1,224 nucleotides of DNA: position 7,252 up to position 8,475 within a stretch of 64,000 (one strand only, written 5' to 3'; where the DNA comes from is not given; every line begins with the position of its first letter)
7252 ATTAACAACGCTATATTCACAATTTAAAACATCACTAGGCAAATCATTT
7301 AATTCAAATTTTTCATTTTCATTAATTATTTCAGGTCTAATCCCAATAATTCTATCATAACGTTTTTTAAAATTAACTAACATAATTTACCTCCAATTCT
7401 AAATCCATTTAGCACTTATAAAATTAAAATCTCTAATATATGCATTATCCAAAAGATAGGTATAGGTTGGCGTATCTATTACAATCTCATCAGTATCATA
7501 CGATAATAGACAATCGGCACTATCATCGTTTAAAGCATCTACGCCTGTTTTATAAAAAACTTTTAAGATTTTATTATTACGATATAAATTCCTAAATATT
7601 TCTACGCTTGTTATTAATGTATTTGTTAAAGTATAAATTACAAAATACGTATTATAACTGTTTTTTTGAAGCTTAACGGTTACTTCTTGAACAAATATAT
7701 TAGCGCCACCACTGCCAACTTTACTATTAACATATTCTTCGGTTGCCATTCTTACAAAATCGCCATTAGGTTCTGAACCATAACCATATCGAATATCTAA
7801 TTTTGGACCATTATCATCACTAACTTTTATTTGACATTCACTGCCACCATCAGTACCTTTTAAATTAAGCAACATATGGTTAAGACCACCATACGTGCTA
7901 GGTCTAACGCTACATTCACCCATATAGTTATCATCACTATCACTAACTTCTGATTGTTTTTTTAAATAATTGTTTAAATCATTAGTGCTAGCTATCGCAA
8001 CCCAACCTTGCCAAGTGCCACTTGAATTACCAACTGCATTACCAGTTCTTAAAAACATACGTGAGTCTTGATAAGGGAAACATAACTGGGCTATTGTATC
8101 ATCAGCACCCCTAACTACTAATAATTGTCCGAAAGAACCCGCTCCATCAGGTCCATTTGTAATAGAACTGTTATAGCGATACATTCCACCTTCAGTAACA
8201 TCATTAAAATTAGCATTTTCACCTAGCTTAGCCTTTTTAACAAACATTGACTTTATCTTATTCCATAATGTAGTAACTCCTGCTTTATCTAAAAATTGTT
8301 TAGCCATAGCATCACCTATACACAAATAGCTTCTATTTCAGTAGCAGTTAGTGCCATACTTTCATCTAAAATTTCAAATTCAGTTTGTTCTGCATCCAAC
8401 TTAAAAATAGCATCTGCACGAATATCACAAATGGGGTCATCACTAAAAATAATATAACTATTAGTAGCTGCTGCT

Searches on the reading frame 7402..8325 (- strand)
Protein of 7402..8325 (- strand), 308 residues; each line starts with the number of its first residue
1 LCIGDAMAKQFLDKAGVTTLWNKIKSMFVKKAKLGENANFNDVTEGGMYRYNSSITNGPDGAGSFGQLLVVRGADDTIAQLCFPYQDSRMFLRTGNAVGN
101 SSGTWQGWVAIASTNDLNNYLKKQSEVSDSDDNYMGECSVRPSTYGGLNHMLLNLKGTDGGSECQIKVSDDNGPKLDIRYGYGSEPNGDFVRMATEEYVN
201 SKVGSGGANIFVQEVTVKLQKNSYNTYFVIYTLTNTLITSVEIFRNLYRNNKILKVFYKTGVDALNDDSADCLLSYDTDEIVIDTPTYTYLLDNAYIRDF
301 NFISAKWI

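Call 62: search_protein_families(library=phrogs, proteins=[window:7402-8325:-], max_evalue=0.01)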
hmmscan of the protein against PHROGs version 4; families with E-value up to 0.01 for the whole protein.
window:7402-8325:- (308 aa): 2 families
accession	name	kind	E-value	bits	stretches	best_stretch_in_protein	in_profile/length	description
phrog_3971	-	unknown function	1.7e-07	31.6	1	28-118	91-184/331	-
phrog_24103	-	unknown function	0.0099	16.9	0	7-38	1-32/197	-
